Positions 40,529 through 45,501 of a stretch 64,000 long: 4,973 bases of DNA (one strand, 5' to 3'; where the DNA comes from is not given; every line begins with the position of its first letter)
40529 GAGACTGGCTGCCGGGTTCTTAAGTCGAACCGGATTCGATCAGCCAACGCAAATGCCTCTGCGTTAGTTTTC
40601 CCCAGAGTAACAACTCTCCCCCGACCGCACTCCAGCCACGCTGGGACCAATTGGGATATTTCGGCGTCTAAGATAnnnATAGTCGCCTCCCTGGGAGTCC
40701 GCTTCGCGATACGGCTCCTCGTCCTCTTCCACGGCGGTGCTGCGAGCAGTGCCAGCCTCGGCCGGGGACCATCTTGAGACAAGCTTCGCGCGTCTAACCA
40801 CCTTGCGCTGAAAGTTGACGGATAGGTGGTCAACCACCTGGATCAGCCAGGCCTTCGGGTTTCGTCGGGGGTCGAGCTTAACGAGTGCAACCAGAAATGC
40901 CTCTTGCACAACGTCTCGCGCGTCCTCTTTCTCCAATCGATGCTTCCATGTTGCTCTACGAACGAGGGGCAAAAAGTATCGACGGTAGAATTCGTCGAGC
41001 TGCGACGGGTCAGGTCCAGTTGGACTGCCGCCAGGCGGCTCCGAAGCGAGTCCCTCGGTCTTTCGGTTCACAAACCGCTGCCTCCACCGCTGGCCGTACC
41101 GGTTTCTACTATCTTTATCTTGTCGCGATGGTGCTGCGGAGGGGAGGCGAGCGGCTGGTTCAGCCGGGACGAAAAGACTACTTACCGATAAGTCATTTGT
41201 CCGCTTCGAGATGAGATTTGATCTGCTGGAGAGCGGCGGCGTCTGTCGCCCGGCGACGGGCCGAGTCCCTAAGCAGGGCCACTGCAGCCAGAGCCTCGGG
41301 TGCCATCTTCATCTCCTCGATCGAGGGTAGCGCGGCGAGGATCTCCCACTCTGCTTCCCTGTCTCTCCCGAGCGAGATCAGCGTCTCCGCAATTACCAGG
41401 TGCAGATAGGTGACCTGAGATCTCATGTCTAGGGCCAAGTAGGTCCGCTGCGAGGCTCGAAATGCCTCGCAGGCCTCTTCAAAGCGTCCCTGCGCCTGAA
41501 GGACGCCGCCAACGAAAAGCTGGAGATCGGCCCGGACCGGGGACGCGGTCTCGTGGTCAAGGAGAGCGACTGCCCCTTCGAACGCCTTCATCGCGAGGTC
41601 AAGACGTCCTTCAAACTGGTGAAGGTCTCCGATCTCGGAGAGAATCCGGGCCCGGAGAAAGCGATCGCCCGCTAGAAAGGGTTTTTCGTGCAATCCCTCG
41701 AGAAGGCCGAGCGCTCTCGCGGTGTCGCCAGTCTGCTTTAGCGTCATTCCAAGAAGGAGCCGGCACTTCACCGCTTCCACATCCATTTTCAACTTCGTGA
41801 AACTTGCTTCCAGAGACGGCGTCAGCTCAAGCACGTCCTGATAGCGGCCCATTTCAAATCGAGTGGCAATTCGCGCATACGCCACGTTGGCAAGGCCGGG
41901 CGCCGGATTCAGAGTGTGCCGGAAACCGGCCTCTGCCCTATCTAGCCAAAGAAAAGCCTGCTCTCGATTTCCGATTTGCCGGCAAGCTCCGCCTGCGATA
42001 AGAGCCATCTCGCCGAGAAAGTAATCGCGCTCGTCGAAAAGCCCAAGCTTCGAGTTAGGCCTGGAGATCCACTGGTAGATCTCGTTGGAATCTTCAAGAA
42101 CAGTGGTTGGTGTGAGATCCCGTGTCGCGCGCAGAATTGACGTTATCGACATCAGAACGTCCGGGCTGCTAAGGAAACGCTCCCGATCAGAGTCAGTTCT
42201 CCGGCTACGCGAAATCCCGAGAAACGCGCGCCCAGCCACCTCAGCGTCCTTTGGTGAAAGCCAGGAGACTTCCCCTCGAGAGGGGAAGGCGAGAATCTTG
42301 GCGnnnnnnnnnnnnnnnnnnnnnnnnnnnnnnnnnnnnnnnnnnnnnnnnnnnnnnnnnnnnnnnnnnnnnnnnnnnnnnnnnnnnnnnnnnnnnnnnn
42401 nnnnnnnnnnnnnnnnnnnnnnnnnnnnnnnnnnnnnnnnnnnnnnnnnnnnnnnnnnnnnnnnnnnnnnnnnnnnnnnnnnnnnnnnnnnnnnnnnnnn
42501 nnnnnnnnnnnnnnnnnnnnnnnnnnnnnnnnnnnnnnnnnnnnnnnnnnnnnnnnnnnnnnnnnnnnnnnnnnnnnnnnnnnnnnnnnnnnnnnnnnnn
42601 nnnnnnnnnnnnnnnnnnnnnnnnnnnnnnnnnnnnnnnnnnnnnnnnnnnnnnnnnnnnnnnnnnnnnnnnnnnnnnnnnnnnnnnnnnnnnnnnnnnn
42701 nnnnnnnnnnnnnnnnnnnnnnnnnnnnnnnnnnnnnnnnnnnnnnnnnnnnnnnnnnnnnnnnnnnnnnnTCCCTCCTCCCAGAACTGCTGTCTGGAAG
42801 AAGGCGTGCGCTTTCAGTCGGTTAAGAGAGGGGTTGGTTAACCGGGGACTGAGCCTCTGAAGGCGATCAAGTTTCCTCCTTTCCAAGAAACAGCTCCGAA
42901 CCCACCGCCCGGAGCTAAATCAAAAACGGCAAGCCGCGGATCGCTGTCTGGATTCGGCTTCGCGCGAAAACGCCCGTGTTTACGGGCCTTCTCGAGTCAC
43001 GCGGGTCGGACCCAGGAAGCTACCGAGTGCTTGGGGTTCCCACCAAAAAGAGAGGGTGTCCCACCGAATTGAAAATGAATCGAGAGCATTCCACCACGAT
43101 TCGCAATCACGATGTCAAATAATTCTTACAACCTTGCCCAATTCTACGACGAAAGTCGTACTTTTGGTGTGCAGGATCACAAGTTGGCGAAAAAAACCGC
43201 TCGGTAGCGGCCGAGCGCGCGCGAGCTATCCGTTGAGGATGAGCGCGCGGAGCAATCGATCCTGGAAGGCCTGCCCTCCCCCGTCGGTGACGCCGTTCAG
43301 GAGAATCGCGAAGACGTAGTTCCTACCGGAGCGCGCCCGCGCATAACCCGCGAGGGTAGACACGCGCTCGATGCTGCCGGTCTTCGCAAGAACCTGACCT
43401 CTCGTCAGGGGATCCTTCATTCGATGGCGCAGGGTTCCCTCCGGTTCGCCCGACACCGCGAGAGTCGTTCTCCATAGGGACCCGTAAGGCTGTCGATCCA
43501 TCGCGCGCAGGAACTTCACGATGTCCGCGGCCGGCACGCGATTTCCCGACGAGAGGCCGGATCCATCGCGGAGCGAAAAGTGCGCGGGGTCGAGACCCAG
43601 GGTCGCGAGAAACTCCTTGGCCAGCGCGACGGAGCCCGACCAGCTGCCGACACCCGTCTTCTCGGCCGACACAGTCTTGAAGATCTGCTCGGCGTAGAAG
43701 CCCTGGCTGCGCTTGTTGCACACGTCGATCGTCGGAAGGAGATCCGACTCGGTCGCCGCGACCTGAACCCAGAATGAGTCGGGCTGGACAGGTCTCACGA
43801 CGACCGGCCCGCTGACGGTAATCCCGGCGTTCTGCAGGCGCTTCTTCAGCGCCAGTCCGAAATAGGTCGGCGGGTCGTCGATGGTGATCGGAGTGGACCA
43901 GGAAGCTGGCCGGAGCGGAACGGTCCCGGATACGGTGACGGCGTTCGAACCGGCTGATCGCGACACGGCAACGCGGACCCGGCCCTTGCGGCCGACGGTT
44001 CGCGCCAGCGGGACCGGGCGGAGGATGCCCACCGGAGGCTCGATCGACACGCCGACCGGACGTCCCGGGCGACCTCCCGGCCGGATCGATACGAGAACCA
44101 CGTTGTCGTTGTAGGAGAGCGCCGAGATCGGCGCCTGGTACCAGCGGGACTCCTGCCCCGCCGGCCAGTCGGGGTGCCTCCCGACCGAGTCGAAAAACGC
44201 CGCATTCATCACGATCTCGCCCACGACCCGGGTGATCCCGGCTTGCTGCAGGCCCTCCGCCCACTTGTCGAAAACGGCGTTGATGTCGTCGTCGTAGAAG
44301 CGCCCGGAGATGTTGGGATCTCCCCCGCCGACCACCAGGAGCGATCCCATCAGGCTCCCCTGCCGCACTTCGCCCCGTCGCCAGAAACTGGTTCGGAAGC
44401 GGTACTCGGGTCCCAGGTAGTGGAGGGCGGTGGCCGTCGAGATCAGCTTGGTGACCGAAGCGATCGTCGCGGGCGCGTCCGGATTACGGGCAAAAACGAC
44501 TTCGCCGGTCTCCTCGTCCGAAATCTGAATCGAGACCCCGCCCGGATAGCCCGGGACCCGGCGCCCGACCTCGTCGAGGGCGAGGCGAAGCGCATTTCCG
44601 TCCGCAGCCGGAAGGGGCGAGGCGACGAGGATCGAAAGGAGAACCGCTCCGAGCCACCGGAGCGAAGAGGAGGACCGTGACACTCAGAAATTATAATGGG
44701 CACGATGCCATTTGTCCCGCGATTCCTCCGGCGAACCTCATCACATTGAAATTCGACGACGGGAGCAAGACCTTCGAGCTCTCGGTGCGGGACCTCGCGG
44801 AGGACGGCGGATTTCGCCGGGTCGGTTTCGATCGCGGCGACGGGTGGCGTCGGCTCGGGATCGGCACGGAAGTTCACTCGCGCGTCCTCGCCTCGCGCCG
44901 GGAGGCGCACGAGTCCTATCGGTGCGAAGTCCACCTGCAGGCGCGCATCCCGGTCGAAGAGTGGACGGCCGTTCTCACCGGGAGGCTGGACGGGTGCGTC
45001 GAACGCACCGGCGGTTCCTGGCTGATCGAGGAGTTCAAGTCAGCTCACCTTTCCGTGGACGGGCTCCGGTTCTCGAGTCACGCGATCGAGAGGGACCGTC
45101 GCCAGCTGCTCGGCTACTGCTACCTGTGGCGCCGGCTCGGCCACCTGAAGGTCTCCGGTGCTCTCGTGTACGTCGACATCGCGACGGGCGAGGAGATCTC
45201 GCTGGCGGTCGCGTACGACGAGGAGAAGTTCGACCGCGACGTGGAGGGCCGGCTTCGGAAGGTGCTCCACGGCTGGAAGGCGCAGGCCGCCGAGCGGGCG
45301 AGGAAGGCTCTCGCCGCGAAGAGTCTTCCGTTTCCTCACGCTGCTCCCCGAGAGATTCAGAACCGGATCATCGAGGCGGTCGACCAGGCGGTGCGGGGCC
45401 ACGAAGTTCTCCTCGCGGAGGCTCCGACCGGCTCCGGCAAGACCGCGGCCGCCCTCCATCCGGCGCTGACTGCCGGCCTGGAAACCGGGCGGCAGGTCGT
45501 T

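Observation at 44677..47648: RecB-family nuclease fused to an XPD/DinG Fe-S helicase, translationally coupled to a NUDIX hydrolase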

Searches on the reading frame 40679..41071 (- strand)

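Call 43: search_protein_families(library=padloc, proteins=[window:40679-41071:-], max_evalue=0.001)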
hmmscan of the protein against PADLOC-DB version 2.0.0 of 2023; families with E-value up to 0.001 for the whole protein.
window:40679-41071:- (131 aa): 0 families

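Call 44: search_protein_families(library=pfam, proteins=[window:40679-41071:-], max_evalue=0.001)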
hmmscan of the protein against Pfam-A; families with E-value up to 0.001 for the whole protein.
window:40679-41071:- (131 aa): 1 family
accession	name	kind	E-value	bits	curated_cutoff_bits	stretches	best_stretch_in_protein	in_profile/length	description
PF04542.20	Sigma70_r2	-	2.1e-07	31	24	1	32-91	4-68/71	Sigma-70 region 2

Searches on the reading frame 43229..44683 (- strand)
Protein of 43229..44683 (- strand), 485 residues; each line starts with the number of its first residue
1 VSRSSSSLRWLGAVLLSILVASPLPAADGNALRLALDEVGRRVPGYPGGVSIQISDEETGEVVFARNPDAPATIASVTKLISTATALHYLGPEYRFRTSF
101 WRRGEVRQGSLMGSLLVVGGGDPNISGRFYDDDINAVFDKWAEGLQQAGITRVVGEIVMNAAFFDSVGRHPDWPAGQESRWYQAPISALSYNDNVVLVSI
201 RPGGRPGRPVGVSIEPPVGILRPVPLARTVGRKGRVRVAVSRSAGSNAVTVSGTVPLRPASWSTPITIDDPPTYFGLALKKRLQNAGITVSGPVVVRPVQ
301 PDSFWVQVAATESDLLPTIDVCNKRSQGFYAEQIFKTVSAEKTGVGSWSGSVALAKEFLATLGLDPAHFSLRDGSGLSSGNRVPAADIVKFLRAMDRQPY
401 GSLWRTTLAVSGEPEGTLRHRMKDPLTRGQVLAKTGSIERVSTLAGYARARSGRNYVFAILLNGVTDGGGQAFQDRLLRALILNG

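Call 5: search_protein_families(library=pfam, proteins=[window:43229-44683:-], max_evalue=0.1)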
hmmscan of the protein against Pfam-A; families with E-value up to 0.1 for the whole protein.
window:43229-44683:- (485 aa): 3 families
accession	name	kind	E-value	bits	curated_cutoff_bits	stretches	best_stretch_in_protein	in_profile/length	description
PF02113.21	Peptidase_S13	-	3.3e-81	273.7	22.8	1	51-470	20-430/444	D-Ala-D-Ala carboxypeptidase 3 (S13) family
PF00768.25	Peptidase_S11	-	0.0017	18.3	27.6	1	54-83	17-46/239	D-alanyl-D-alanine carboxypeptidase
PF13354.11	Beta-lactamase2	-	0.0039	17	22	0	415-461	166-213/214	Beta-lactamase enzyme family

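Call 6: search_protein_families(library=ncbifam, proteins=[window:43229-44683:-], max_evalue=0.1)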
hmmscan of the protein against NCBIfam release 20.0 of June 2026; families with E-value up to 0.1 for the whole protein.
window:43229-44683:- (485 aa): 3 families
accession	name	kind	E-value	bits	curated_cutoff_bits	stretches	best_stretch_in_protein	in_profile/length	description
TIGR00666.1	PBP4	equivalog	7.6e-71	238.9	107.8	1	60-464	2-397/397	D-alanyl-D-alanine carboxypeptidase/D-alanyl-D-alanine endopeptidase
NF008322.0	PRK11113.1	equivalog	3.2e-42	144.6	527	1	55-464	41-447/477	serine-type D-Ala-D-Ala carboxypeptidase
NF008668.0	PRK11669.1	equivalog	0.0001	21.6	294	1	51-85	45-79/316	D-alanyl-D-alanine endopeptidase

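Call 43: search_protein_families(library=padloc, proteins=[window:43229-44683:-], max_evalue=0.001)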
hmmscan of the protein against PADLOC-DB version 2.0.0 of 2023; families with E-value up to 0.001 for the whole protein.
window:43229-44683:- (485 aa): 0 families

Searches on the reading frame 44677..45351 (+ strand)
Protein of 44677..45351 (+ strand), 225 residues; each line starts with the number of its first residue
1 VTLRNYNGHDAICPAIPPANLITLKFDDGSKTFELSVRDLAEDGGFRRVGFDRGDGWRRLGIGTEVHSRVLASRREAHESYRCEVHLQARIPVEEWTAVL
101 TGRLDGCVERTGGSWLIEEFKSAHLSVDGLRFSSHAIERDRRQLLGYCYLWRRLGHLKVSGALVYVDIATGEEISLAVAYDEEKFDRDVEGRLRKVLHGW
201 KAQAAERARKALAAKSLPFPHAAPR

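Call 27: search_protein_representatives(protein=window:44677-45351:+)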
Query: 225 residues. Proteins with E-value up to 0.001 (for the whole library): 245; up to 1e-10: 74; up to 1e-30: 14. The best 150 are listed.
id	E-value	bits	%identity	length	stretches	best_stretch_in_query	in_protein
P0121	2.9e-103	360.7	80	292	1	24-225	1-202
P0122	1.5e-62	227.5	71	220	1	22-157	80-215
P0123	9.0e-57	208.6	66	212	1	61-225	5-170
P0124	2.3e-55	204.0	80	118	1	52-165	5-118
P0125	4.8e-55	203.0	52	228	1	23-222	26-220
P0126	6.6e-55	202.5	69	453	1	88-225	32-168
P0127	4.5e-47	176.9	69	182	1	19-133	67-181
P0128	4.7e-47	176.8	68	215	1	21-132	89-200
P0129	1.0e-45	172.4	58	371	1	23-177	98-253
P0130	3.6e-40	154.3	86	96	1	1-88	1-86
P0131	1.2e-39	152.6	69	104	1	116-219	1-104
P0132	7.0e-39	150.1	65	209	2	136-205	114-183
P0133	6.1e-34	133.9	78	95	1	33-112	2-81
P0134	8.6e-33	130.2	52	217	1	87-225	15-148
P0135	1.1e-30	123.3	52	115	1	79-185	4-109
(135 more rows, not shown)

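Call 63: predict_structure(alignment_id=A3)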
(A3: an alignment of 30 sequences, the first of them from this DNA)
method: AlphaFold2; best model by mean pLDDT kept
length: 215 residues; sequences in the alignment: 30
mean_pLDDT: 87.3   pTM: 0.83
mean pLDDT of the five models: 87.3, 86.0, 85.5, 85.0, 84.8
residues with pLDDT >= 90: 164; 70-90: 15; 50-70: 18; < 50: 18
segments of 3 or more residues with pLDDT < 50: 1-15
pLDDT, mean of each block of 10 residues (from residue 1): 37 46 85 96 71 69 94 97 97 98 97 97 81 90 98 96 96 96 97 95 96 97
secondary structure, 60 per line:
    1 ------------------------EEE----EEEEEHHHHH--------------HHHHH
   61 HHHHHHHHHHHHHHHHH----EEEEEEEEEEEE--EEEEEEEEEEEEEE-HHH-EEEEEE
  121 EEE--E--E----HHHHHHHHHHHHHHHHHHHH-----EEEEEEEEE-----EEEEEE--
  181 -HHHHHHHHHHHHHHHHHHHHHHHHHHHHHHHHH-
elements in order: E25-27 E32-36 H37-41 H56-77 E82-93 E96-109 E115-123 H134-153 E159-167 E173-178 H182-214

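Call 67: search_dna_similar(query=window:44746-45321:+, collection=phages, mode=protein, max_evalue=0.001, max_rows=10)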
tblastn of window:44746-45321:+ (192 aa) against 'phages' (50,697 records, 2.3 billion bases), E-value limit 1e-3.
No match.

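Call 68: search_dna_similar(query=window:44746-45321:+, collection=plasmids, mode=protein, max_evalue=0.001, max_rows=10)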
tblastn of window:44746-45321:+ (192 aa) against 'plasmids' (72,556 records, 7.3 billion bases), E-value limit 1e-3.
No match.

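Call 71: search_protein_families(library=pfam, alignment_id=A3, max_evalue=0.01)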
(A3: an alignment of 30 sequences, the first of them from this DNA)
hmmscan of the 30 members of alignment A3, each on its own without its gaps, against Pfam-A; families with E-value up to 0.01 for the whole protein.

A. member 1, seq(215 aa): 0 families

B. families by the number of members that match (of 30 scanned): 4 families
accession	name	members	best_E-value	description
PF12705.13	PDDEXK_1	18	6.9e-14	PD-(D/E)XK nuclease superfamily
PF01930.23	Cas_Cas4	9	8.9e-06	Domain of unknown function DUF83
PF10926.14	DUF2800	1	0.002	Protein of unknown function (DUF2800)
PF25322.2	RBD_SIN1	1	0.007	SIN1 Ras-binding domain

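Call 72: search_solved_structures(query=A3, max_evalue=0.01)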
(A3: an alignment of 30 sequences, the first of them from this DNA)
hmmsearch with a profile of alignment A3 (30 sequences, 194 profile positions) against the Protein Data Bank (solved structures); distinct sequences matched with E-value up to 0.01: 2.
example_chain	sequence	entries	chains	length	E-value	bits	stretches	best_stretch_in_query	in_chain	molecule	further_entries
9kqh_A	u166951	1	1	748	3.8e-24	88.3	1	9-174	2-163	DNA 5'-3' helicase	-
4ic1_A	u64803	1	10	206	1.4e-08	37.5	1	39-164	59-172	Uncharacterized protein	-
